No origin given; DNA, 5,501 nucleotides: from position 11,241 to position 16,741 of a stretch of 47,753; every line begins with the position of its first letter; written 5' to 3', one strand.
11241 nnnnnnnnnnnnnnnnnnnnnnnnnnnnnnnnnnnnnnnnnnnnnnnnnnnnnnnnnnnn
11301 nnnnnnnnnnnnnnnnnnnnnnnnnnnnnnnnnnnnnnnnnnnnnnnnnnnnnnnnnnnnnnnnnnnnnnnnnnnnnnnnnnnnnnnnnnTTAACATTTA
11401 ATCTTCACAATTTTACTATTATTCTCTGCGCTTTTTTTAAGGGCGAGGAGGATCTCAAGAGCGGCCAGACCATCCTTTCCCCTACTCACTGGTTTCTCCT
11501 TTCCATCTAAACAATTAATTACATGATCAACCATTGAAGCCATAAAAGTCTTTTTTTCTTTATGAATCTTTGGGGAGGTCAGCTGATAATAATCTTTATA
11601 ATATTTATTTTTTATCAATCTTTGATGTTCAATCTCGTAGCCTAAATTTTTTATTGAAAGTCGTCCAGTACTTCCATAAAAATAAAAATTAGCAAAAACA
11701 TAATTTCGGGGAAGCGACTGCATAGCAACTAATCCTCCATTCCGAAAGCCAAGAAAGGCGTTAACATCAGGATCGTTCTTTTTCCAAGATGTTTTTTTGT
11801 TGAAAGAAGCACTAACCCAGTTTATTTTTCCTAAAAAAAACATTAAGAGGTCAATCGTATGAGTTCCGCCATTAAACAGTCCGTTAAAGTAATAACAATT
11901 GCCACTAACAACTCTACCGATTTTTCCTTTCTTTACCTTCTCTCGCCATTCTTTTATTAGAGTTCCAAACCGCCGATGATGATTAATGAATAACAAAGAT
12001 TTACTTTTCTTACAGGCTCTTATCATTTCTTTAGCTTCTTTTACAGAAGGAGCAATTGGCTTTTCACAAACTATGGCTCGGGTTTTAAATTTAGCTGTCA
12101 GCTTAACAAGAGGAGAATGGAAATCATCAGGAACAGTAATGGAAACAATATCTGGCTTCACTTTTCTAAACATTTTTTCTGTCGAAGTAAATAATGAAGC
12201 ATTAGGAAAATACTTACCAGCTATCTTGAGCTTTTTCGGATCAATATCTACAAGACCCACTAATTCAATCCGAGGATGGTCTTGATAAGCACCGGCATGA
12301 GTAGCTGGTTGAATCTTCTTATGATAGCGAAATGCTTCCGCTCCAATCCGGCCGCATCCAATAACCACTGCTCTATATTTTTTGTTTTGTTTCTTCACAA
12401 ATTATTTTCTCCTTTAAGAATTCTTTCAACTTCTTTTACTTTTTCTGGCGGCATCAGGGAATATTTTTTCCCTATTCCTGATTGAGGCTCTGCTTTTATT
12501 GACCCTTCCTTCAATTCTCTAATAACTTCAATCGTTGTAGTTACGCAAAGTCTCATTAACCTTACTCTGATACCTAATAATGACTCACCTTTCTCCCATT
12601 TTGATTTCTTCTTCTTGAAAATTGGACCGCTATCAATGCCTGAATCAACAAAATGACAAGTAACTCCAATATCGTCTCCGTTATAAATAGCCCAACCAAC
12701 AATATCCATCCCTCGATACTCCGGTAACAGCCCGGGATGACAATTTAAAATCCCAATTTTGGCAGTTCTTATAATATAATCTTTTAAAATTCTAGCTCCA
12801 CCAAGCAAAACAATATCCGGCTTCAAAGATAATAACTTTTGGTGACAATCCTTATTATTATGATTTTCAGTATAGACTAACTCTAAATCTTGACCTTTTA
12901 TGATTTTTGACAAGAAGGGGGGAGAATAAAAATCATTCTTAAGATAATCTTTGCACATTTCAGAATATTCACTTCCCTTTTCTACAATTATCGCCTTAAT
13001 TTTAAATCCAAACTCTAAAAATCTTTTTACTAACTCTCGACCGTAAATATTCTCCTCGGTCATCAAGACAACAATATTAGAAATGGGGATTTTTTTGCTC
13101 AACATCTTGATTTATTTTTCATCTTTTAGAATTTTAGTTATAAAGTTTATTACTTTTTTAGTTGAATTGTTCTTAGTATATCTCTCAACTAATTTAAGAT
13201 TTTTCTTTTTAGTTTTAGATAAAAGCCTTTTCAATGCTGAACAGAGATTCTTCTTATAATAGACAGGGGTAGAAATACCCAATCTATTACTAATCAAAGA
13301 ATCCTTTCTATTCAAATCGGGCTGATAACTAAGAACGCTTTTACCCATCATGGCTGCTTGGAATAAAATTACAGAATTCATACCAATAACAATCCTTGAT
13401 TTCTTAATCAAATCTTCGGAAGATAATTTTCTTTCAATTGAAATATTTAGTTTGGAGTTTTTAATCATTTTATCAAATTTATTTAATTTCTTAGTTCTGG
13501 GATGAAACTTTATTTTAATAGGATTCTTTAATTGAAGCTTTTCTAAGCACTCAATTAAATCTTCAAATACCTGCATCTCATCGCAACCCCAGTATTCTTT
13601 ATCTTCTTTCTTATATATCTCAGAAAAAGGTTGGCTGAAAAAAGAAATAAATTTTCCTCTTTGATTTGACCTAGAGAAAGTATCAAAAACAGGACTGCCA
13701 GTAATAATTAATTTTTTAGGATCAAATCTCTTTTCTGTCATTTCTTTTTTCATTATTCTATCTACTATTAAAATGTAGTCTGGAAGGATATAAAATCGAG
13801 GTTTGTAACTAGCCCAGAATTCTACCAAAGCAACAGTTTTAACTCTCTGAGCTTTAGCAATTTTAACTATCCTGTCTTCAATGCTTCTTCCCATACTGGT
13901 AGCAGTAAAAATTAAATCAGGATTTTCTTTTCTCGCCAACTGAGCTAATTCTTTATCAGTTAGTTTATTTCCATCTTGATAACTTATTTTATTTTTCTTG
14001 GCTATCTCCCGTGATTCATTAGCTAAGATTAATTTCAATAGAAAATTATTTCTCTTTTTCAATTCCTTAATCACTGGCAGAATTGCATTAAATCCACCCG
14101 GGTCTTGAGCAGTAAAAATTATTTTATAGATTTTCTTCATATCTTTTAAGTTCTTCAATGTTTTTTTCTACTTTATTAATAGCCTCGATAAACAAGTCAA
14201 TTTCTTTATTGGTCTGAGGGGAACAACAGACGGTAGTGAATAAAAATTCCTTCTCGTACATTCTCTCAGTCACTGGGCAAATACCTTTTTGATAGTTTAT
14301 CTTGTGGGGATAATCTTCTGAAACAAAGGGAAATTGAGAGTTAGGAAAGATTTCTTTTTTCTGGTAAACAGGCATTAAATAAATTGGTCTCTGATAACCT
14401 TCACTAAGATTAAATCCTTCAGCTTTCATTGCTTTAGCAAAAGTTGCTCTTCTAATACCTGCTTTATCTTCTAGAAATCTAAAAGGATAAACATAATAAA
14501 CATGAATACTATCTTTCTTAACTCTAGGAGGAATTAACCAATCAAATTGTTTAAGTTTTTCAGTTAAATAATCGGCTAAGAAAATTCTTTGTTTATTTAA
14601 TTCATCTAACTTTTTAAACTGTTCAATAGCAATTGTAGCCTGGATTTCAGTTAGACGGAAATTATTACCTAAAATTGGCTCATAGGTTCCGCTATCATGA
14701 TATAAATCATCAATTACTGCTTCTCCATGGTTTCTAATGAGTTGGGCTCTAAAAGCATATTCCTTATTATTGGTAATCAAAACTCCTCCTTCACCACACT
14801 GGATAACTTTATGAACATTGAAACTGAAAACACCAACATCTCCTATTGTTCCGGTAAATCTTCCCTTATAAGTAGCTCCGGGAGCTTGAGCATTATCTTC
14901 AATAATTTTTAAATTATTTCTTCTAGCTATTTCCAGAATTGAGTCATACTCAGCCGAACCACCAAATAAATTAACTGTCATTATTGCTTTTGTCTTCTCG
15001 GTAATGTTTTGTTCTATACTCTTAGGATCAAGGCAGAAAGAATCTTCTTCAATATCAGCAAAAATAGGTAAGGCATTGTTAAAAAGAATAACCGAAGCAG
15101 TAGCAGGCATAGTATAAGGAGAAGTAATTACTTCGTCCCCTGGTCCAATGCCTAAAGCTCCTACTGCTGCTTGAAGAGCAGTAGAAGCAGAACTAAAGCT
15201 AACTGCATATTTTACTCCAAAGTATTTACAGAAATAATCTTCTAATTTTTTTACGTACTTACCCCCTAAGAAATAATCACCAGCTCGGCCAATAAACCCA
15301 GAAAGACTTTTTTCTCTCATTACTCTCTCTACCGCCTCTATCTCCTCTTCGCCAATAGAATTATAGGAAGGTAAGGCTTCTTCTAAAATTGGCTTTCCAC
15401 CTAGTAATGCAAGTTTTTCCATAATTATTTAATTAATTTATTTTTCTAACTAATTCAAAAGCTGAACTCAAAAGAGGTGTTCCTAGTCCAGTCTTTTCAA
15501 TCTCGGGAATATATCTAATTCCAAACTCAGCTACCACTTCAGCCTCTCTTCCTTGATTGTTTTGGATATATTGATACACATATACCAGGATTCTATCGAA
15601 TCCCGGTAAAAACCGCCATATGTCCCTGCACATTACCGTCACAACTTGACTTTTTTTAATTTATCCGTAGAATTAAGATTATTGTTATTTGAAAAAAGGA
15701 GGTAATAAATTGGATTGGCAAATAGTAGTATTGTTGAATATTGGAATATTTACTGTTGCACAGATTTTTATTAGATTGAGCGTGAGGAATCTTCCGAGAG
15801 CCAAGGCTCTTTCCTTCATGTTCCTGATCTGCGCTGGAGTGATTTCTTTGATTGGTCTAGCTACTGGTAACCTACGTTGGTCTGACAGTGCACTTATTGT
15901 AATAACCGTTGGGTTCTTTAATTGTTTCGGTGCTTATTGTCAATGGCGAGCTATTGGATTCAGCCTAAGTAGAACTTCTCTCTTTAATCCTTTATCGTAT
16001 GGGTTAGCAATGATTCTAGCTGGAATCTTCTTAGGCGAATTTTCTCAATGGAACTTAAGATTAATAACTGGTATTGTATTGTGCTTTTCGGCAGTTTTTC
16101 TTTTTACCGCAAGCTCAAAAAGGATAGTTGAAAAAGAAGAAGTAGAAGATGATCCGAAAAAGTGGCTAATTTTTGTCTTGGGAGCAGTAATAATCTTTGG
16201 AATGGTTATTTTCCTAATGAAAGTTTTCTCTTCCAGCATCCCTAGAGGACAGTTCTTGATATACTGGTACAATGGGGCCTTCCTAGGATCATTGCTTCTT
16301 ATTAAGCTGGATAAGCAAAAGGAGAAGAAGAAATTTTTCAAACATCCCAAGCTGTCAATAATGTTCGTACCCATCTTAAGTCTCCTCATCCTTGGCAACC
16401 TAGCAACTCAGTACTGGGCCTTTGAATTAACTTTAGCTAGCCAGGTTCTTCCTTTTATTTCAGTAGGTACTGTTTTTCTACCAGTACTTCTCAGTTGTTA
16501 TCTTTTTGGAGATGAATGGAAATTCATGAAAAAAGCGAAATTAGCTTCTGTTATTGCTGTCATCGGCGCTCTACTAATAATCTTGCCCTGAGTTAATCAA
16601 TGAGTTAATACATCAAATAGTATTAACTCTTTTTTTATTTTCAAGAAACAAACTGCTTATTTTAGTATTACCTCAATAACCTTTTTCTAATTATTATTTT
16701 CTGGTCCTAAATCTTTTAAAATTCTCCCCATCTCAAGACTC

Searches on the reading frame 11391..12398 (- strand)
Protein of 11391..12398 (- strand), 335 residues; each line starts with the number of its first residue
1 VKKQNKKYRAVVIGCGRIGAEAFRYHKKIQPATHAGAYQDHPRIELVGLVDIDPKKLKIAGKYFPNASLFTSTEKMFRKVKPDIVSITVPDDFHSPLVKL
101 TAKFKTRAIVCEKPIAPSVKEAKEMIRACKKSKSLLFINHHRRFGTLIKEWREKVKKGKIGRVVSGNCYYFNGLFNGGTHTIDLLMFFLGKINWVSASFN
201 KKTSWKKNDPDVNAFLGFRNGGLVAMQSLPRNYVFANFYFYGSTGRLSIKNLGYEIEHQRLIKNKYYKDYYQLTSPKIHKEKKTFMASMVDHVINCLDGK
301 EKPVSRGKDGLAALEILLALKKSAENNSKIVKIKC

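Call 26: search_protein_families(library=pfam, proteins=[window:11391-12398:-], max_evalue=0.0001)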
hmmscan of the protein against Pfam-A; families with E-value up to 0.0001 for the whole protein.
window:11391-12398:- (335 aa): 3 families
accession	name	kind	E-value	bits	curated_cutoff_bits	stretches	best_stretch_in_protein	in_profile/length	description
PF01408.29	GFO_IDH_MocA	-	1.7e-20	74.3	24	1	9-140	2-120/120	Oxidoreductase family, NAD-binding Rossmann fold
PF02894.22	GFO_IDH_MocA_C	-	8.6e-10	39.2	22.9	1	175-329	44-215/218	Oxidoreductase family, C-terminal alpha/beta domain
PF22725.1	GFO_IDH_MocA_C3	-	1.4e-07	32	27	1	174-247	46-123/124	GFO/IDH/MocA C-terminal domain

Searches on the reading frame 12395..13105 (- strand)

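Call 26: search_protein_families(library=pfam, proteins=[window:12395-13105:-], max_evalue=0.0001)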
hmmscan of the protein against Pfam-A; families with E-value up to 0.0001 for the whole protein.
window:12395-13105:- (236 aa): 1 family
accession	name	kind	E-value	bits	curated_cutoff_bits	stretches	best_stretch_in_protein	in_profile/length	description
PF00551.24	Formyl_trans_N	-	3.8e-18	66.3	26.1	1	71-173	60-159/181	Formyl transferase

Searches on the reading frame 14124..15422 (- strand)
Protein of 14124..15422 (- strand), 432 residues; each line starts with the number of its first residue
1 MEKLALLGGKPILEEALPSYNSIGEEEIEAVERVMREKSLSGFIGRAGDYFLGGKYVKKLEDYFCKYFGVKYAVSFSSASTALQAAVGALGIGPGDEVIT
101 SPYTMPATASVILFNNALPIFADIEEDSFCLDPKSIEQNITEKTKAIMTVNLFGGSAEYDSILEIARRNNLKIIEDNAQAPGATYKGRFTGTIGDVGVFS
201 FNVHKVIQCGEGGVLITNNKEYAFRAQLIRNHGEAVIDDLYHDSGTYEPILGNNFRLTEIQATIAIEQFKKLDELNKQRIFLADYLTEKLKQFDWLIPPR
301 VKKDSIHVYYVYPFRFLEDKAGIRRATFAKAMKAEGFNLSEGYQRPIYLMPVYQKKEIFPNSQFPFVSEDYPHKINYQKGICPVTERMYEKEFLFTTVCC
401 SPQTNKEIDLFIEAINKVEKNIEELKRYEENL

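Call 26: search_protein_families(library=pfam, proteins=[window:14124-15422:-], max_evalue=0.0001)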
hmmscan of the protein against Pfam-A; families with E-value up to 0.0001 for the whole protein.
window:14124-15422:- (432 aa): 1 family
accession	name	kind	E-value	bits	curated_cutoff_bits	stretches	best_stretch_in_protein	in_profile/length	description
PF01041.23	DegT_DnrJ_EryC1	-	3.2e-89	300.1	19.8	1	48-369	18-332/360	DegT/DnrJ/EryC1/StrS aminotransferase family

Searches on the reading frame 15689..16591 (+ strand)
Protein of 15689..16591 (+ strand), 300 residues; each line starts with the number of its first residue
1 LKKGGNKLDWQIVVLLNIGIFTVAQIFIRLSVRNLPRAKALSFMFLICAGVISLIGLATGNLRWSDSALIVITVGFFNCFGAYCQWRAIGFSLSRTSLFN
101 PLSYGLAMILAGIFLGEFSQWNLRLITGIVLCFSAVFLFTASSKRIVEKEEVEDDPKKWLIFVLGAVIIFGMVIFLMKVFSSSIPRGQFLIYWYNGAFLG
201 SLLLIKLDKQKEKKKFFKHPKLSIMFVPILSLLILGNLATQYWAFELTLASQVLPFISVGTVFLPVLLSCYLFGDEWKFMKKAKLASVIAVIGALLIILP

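Call 26: search_protein_families(library=pfam, proteins=[window:15689-16591:+], max_evalue=0.0001)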
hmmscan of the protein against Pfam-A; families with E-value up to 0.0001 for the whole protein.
window:15689-16591:+ (300 aa): 1 family
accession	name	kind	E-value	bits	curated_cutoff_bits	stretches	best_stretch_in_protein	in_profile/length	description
PF00892.27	EamA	-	1.1e-07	32.7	28.2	1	158-298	2-134/135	EamA-like transporter family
